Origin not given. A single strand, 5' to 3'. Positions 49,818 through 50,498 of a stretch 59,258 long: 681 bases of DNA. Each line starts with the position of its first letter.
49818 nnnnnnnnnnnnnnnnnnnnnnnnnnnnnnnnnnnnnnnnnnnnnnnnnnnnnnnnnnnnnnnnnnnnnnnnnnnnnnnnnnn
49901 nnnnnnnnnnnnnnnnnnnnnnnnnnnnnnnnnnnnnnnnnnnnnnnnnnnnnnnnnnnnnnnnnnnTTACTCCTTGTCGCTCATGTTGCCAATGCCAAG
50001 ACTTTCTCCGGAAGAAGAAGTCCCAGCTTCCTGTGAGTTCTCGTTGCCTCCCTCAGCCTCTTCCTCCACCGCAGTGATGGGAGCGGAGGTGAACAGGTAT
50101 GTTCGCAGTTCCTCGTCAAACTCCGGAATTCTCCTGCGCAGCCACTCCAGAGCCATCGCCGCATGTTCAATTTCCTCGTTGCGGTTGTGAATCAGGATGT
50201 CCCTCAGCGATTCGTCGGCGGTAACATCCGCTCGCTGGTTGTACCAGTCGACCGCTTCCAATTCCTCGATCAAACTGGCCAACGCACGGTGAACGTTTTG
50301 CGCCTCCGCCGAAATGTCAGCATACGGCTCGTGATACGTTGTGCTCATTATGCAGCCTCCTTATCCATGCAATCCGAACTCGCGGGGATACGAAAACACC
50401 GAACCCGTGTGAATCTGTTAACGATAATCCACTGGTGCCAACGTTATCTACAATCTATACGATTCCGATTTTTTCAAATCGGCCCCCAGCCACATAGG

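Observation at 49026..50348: Two-gene encapsulin nanocompartment (EncFtn cargo + shell) with its own terminator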

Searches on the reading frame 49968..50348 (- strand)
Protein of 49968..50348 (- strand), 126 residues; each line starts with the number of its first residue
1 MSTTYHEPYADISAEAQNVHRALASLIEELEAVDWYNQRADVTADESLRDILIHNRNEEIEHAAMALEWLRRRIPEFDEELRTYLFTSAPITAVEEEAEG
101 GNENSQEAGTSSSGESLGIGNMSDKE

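Call 3: search_protein_families(library=pfam, proteins=[window:49968-50348:-], max_evalue=0.01)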
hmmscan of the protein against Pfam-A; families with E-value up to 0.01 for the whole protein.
window:49968-50348:- (126 aa): 1 family
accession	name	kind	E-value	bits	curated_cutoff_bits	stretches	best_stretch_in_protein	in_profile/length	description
PF22277.2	EncFtn-like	-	1.2e-39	134.4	27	1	5-87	2-84/85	EncFtn-like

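Call 4: search_protein_families(library=ncbifam, proteins=[window:49968-50348:-], max_evalue=0.01)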
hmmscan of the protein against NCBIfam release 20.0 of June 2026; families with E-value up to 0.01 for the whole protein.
window:49968-50348:- (126 aa): 3 families
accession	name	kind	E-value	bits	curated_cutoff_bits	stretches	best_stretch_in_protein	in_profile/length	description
TIGR04535.1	ferrit_encaps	subfamily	1.8e-44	150.3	125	1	5-122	1-113/114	encapsulin-associated ferritin-like protein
NF058679.1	EncB_fam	subfamily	2e-19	69.7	90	1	14-122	17-117/117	encapsulin nanocompartment ferritin-likeEncB family encapsulin nanocompartment ferritin-like cargo protein cargo protein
NF058678.1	EncB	exception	0.001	19.3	210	1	15-72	8-65/160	encapsulin nanocompartment ferritin-like cargo protein EncB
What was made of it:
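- On EncFtn / Flp-TP cargo: TIGR04535 at 150.3 bits (cut-off 125) (call 4).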

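Call 7: search_solved_structures(query=window:49968-50348:-, show_alignments=3)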
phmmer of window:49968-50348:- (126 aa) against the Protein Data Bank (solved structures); distinct sequences matched with E-value up to 0.001: 12.
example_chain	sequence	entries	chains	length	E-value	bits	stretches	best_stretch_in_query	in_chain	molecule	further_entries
7oe2_1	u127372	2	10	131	1.1e-39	138.4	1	3-123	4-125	Haliangium ochraceum Encapsulated ferritin localisation sequence | Haliangium ochraceum encapsulated ferritin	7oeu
5n5f_A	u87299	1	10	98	6.7e-35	123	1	3-96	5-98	encapsulated ferritin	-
33bf_A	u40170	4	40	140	5.1e-34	120.1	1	2-123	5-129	Encapsulated ferritin-like protein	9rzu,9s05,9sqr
5da5_A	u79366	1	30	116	1e-29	106.2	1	2-96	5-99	Rru_A0973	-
5l8b_A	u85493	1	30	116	6.2e-29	103.7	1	2-96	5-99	Uncharacterized protein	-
6suw_A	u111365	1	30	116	6.2e-29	103.7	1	2-96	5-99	Uncharacterized protein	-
5l89_A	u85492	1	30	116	6.2e-29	103.7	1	2-96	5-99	Rru_A0973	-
6sv1_A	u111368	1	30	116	6.2e-29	103.7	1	2-96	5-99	Encapsulated Ferritin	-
3k6c_A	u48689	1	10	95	2.3e-28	101.9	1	4-92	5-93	Uncharacterized protein NE0167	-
5l8g_A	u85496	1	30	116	2.5e-28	101.8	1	2-96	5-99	Uncharacterized protein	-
5l8f_A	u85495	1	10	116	9.3e-27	96.7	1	2-96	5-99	Rru_A0973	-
7s8t_A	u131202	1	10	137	0.00028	24.3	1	25-79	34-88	EncC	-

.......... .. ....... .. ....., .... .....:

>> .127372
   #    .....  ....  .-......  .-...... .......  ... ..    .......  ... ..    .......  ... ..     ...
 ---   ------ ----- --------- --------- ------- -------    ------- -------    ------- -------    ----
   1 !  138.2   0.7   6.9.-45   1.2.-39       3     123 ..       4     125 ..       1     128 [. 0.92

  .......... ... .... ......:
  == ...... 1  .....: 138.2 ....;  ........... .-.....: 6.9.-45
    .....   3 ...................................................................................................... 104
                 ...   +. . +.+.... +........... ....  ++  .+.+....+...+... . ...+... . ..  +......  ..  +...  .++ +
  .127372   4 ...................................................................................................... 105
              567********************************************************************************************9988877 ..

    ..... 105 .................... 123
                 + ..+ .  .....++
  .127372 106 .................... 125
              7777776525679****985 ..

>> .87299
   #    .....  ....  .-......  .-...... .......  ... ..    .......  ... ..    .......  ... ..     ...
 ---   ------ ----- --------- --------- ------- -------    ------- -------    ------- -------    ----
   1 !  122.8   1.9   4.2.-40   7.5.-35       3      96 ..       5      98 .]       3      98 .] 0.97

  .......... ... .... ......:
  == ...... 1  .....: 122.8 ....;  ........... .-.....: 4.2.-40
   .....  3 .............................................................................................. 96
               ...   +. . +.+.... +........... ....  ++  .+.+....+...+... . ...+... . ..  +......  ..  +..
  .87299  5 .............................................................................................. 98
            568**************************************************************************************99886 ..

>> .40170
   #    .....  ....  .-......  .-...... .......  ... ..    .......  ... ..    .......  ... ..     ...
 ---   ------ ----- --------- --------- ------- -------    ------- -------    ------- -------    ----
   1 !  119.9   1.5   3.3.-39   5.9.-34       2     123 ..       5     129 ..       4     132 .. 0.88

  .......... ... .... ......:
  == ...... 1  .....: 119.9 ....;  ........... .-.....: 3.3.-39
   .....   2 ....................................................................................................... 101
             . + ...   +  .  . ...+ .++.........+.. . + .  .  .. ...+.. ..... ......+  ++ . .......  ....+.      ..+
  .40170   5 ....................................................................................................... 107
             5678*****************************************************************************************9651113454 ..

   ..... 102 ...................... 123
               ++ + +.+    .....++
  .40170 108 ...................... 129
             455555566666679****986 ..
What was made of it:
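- On EncFtn / Flp-TP cargo: E28, E31 and W35 within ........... (call 7).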

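Call 13: find_homologous_proteins(query=window:49968-50348:-)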
Query window:49968-50348:- (126 aa): 7998 proteins with E <= 0.001 among 8000 candidates; the best 120 are listed.
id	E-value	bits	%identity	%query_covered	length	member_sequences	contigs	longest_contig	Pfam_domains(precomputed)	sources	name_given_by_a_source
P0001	1.2e-74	266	100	100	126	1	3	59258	PF22277.3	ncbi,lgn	-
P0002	1.5e-71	256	97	100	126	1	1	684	PF22277.3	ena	-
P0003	4.1e-60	219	89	90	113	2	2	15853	PF22277.3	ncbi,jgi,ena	-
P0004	9.9e-50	185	69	98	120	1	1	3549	PF22277.3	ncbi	ncbi:MAG: ferritin-like domain-containing protein [bacterium]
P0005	2.0e-49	184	86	80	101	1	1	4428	PF22277.3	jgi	-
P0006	4.0e-49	183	72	100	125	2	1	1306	PF22277.3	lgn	-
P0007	1.2e-48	182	69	98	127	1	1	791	PF22277.3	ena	-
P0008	1.3e-48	182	73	100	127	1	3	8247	PF22277.3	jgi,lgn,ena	-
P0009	1.4e-48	182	82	76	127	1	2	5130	PF22277.3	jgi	jgi:ferritin-like protein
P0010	5.2e-48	180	70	98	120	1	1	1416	PF22277.3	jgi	jgi:hypothetical protein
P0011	6.7e-48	179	74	94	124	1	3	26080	PF22277.3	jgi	jgi:ferritin-like protein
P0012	1.1e-47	179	70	100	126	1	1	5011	PF22277.3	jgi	jgi:ferritin-like protein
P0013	1.2e-47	179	77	79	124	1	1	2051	PF22277.3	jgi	jgi:ferritin-like protein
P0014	1.2e-47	179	70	98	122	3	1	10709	PF22277.3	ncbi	-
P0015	1.7e-47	178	69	98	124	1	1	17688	PF22277.3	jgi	-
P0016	1.8e-47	178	71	100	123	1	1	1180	PF22277.3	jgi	jgi:ferritin-like protein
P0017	2.8e-47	177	72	100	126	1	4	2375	PF22277.3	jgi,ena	jgi:ferritin-like protein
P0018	5.1e-47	177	71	99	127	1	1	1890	PF22277.3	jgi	jgi:ferritin-like protein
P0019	7.4e-47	176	68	99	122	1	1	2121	PF22277.3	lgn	-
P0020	8.8e-47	176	81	76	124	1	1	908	PF22277.3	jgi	jgi:ferritin-like protein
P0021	9.1e-47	176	68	97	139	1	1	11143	PF22277.3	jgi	jgi:ferritin-like protein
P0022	1.3e-46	175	71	98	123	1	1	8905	PF22277.3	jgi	jgi:ferritin-like protein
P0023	1.4e-46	175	72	86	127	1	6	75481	PF22277.3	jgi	jgi:ferritin-like protein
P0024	1.5e-46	175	67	98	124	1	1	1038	PF22277.3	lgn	-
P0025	2.4e-46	174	68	97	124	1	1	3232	PF22277.3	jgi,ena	-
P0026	2.8e-46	174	77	75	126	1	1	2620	PF22277.3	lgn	-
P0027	3.2e-46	174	69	97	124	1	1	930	PF22277.3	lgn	-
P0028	3.2e-46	174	70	97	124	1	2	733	PF22277.3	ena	-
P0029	3.5e-46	174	69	97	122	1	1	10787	PF22277.3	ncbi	-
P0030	3.6e-46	174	68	99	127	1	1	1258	PF22277.3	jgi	-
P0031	4.2e-46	174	69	100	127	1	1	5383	PF22277.3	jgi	jgi:ferritin-like protein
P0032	5.5e-46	173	69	100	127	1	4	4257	PF22277.3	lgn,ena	-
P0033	6.0e-46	173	73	96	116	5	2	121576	PF22277.3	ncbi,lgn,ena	-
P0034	8.8e-46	173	72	75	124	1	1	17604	PF22277.3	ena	-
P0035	1.1e-45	172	67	97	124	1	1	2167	PF22277.3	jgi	jgi:ferritin-like protein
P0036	1.6e-45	172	67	97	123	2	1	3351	PF22277.3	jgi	jgi:ferritin-like protein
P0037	2.1e-45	171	69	97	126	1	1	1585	PF22277.3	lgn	-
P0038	2.2e-45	171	67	100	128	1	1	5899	PF22277.3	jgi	jgi:ferritin-like protein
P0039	2.2e-45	171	68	100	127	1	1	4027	PF22277.3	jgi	jgi:ferritin-like protein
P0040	3.5e-45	171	71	98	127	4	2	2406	PF22277.3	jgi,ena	-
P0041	4.1e-45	170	67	97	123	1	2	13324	PF22277.3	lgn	-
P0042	5.1e-45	170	75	83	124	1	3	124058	PF22277.3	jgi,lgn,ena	-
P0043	5.2e-45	170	66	100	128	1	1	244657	PF22277.3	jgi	jgi:ferritin-like protein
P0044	6.3e-45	170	66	97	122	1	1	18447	PF22277.3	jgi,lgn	-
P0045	6.5e-45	170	64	98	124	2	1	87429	PF22277.3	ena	-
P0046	6.7e-45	170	66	100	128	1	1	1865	PF22277.3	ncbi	ncbi:MAG: ferritin-like domain-containing protein [bacterium]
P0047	7.1e-45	170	67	98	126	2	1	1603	PF22277.3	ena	-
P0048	7.8e-45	170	67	100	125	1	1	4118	PF22277.3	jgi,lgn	-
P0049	8.9e-45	169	68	100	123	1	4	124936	PF22277.3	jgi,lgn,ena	-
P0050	1.0e-44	169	66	97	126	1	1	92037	PF22277.3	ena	-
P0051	1.0e-44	169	64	98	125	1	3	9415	PF22277.3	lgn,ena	-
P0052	1.5e-44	169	67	100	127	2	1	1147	PF22277.3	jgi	jgi:ferritin-like protein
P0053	1.7e-44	169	67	96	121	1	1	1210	PF22277.3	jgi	jgi:hypothetical protein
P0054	1.7e-44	168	68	97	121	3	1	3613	PF22277.3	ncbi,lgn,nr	ncbi:MAG: hypothetical protein JXA62_06115 [Candidatus Aminicenantes bacterium]|nr:hypothetical prot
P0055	2.0e-44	168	79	81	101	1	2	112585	PF22277.3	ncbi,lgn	-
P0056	2.5e-44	168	63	98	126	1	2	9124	PF22277.3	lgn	-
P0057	2.7e-44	168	66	98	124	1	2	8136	PF22277.3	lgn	-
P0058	2.7e-44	168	70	96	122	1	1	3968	PF22277.3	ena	-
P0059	3.2e-44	168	60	97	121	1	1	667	PF22277.3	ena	-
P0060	3.2e-44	168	64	98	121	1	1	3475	PF22277.3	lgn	-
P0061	4.2e-44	167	64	98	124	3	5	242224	PF22277.3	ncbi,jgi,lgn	-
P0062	4.3e-44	167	63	98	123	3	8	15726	PF22277.3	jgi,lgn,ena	-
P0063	4.4e-44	167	65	100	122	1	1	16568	PF22277.3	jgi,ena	-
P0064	4.9e-44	167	61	97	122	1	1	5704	PF22277.3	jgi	jgi:ferritin-like protein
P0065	4.9e-44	167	66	97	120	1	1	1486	PF22277.3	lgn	-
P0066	5.3e-44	167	74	75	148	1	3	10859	PF22277.3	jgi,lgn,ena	-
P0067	6.0e-44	167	64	98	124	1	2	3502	PF22277.3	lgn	-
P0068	6.5e-44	167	63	98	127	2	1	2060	PF22277.3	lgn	-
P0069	6.9e-44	167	65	97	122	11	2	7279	PF22277.3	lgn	-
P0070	8.0e-44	166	66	98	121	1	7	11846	PF22277.3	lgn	-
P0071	8.9e-44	166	66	98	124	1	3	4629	PF22277.3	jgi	jgi:ferritin-like protein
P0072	1.0e-43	166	68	98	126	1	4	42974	PF22277.3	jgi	jgi:ferritin-like protein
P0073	1.1e-43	166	61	100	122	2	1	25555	PF22277.3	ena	-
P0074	1.2e-43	166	77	75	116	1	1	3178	PF22277.3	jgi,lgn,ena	-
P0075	1.2e-43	166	77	73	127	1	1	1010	PF22277.3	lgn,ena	-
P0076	1.3e-43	166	66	97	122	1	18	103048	PF22277.3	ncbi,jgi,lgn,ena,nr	ncbi:MAG: hypothetical protein GX117_02295 [Candidatus Hydrogenedentes bacterium]|jgi:ferritin-like 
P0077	1.4e-43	165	65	98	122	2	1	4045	PF22277.3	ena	-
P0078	1.9e-43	165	71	73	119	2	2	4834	PF22277.3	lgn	-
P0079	2.0e-43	165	77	73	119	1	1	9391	PF22277.3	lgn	-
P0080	2.1e-43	165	66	99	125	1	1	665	PF22277.3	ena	-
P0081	2.2e-43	165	64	98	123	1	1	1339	PF22277.3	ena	-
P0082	2.3e-43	165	66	96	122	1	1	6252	PF22277.3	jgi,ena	-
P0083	2.3e-43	165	67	89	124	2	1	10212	PF22277.3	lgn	-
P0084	2.9e-43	164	64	98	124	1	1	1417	PF22277.3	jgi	jgi:hypothetical protein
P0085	3.2e-43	164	65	100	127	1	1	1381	PF22277.3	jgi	jgi:ferritin-like protein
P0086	3.2e-43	164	65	96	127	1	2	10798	PF22277.3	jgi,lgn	jgi:hypothetical protein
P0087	3.2e-43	164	66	98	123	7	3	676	PF22277.3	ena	-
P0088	3.4e-43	164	69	84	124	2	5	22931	PF22277.3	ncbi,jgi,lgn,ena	-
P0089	3.4e-43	164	64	96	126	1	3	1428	PF22277.3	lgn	-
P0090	3.5e-43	164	67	100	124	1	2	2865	PF22277.3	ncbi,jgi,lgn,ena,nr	ncbi:MAG TPA: hypothetical protein ENN40_11915 [Candidatus Aminicenantes bacterium]|nr:hypothetical 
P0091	3.6e-43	164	67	94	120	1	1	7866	PF22277.3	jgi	jgi:ferritin-like protein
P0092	3.9e-43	164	65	98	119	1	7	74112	PF22277.3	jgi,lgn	jgi:hypothetical protein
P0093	4.1e-43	164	74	75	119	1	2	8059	PF22277.3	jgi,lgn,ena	-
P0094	4.9e-43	164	62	96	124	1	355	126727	PF22277.3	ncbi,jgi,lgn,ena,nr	ncbi:MAG TPA: ferritin-like domain-containing protein [Candidatus Hydrogenedentes bacterium]|jgi:fer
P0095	5.2e-43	164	62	96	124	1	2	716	PF22277.3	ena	-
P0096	5.4e-43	164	62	96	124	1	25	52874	PF22277.3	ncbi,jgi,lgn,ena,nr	ncbi:MAG TPA: ferritin-like domain-containing protein [Candidatus Hydrogenedentes bacterium]|nr:ferr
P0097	5.9e-43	164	64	96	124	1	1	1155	PF22277.3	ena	-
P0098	6.1e-43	163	63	100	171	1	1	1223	PF22277.3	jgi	jgi:ferritin-like protein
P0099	6.2e-43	163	65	96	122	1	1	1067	PF22277.3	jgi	jgi:ferritin-like protein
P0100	7.2e-43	163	62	98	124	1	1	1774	PF22277.3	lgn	-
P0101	7.3e-43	163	66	98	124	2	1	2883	PF22277.3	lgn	-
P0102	8.1e-43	163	63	100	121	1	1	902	PF22277.3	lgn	-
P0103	9.2e-43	163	63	98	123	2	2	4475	PF22277.3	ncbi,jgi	-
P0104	9.3e-43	163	63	98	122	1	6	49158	PF22277.3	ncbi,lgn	-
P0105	9.7e-43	163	70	95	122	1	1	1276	PF22277.3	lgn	-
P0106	1.1e-42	163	64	98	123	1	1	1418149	PF22277.3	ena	-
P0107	1.2e-42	163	69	96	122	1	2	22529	PF22277.3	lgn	-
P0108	1.2e-42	162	64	96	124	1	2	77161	PF22277.3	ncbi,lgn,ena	-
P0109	1.2e-42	162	63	98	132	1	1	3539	PF22277.3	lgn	-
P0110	1.3e-42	162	69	95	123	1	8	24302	PF22277.3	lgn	-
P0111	1.3e-42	162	61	97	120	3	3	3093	PF22277.3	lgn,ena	-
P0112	1.3e-42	162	62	96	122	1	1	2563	PF22277.3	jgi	jgi:ferritin-like protein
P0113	1.4e-42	162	66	97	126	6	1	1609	PF22277.3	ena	-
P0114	1.4e-42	162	65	98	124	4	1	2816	PF22277.3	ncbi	-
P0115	1.4e-42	162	62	96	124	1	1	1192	PF22277.3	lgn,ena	-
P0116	1.5e-42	162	73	75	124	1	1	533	PF22277.3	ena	-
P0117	1.5e-42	162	65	97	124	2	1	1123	PF22277.3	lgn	-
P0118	1.5e-42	162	65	100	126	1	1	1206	PF22277.3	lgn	-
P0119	1.6e-42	162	66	94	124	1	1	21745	PF22277.3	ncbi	-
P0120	1.7e-42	162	61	97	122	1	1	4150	PF22277.3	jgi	jgi:ferritin-like protein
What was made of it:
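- Tried and rejected: Named EncFtn relatives (Hydrogenedentes, Aminicenantes) are only 62-68% identical (call 13).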

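Call 18: find_encoding_contigs(protein=P0003, flank=8000, max_places=3)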
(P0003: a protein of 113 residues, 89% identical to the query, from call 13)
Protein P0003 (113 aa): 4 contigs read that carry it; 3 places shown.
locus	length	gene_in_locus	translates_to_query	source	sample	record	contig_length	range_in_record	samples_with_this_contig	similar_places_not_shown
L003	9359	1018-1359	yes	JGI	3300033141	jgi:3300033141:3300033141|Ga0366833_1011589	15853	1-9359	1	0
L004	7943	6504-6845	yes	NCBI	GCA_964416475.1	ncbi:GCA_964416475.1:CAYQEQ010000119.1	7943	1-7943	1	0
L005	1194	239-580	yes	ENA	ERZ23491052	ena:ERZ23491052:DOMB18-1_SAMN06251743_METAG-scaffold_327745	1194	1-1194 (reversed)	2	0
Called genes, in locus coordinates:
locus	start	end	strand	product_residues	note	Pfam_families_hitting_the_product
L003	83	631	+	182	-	PF04306:DUF456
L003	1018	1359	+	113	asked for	PF22277:EncFtn-like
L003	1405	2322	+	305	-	PF00149:Metallophos, PF12850:Metallophos_2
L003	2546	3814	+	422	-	PF00155:Aminotran_1_2 (weak), PF01041:DegT_DnrJ_EryC1, PF00266:Aminotran_5 (faint), PF01053:Cys_Met_Meta_PP (weak)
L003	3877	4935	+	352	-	PF01408:GFO_IDH_MocA, PF22725:GFO_IDH_MocA_C3, PF02894:GFO_IDH_MocA_C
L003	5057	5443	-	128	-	PF00293:NUDIX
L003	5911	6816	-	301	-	PF14505:DUF4438, PF20999:DUF4438_C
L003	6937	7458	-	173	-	PF07963:N_methyl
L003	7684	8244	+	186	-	PF08207:EFP_N, PF01132:EFP, PF09285:Elong-fact-P_C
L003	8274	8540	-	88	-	-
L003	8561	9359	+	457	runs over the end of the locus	PF01408:GFO_IDH_MocA, PF19051:GFO_IDH_MocA_C2, PF22725:GFO_IDH_MocA_C3 (faint)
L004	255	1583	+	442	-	PF15892:BNR_4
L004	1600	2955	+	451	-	PF01120:Alpha_L_fucos, PF16757:Fucosidase_C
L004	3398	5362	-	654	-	-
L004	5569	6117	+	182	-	PF04306:DUF456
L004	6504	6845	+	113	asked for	PF22277:EncFtn-like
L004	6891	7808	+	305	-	PF00149:Metallophos, PF12850:Metallophos_2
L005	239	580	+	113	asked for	PF22277:EncFtn-like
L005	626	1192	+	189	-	?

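Call 19: find_encoding_contigs(protein=P0023, flank=6000, max_places=2)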
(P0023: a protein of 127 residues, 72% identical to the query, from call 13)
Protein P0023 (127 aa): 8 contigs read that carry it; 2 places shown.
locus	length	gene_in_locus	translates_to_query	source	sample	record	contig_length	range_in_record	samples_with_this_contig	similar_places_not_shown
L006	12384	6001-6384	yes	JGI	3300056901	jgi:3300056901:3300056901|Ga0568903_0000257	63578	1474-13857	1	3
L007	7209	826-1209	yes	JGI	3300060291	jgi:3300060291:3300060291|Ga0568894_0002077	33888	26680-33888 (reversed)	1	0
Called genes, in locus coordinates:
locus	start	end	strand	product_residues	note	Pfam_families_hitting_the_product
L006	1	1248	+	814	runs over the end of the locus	PF00690:Cation_ATPase_N, PF00122:E1-E2_ATPase, PF00702:Hydrolase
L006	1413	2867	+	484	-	PF07995:GSDH, PF13860:FlgD_ig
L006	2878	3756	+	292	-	PF14716:HHH_8, PF00633:HHH (faint), PF14520:HHH_5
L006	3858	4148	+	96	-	-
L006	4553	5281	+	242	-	PF00072:Response_reg, PF00165:HTH_AraC (weak), PF12833:HTH_18, PF00165:HTH_AraC (weak)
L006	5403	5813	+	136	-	PF01880:Desulfoferrodox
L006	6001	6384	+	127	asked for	PF22277:EncFtn-like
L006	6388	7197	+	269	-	PF04454:Linocin_M18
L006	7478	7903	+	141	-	PF00072:Response_reg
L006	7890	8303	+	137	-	PF00571:CBS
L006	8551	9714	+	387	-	PF02163:Peptidase_M50, PF00571:CBS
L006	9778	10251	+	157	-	PF00582:Usp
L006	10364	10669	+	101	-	PF00216:Bac_DNA_binding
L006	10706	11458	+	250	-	PF01261:AP_endonuc_2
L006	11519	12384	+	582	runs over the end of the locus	PF00989:PAS, PF08448:PAS_4, PF13426:PAS_9, PF00989:PAS, PF08448:PAS_4, PF13426:PAS_9, PF00158:Sigma54_activat, PF14532:Sigma54_activ_2, +7 more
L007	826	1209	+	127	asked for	PF22277:EncFtn-like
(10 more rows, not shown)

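Call 20: find_encoding_contigs(protein=P0033, flank=6000, max_places=2)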
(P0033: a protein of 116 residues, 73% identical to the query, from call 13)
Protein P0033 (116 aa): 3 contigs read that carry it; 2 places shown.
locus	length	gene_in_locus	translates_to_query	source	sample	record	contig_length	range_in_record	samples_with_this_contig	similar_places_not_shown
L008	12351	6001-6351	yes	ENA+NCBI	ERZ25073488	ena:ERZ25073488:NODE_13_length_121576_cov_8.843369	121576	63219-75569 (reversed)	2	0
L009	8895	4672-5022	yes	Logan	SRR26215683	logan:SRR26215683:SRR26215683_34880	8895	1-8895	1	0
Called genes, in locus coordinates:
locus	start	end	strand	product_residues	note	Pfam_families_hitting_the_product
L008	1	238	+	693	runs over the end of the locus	PF00069:Pkinase, PF03109:ABC1 (weak), PF07714:PK_Tyr_Ser-Thr, PF17667:Pkinase_fungal (weak), PF03781:FGE-sulfatase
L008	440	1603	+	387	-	PF13173:AAA_14, PF13635:DUF4143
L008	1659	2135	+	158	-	PF01325:Fe_dep_repress, PF12802:MarR_2 (weak), PF01047:MarR (faint), PF02742:Fe_dep_repr_C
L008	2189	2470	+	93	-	PF04023:FeoA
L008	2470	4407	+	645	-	PF01926:MMR_HSR1, PF02421:FeoB_N, PF17910:FeoB_Cyto, PF07670:Gate, PF07664:FeoB_C, PF07670:Gate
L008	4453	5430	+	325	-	PF07885:Ion_trans_2, PF02254:TrkA_N, PF03435:Sacchrp_dh_NADP (faint), PF02080:TrkA_C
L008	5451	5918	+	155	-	PF00383:dCMP_cyt_deam_1, PF14437:MafB19-deam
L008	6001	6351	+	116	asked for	PF22277:EncFtn-like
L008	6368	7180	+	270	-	PF04454:Linocin_M18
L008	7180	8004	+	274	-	PF12710:HAD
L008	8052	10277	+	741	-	PF13620:CarboxypepD_reg (weak), PF13715:CarbopepD_reg_2 (weak), PF07715:Plug, PF00593:TonB_dep_Rec_b-barrel, PF14905:OMP_b-brl_3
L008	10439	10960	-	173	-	PF11848:DUF3368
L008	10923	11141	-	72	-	-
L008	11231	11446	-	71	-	-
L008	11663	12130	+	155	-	PF08534:Redoxin, PF00578:AhpC-TSA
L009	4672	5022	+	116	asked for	PF22277:EncFtn-like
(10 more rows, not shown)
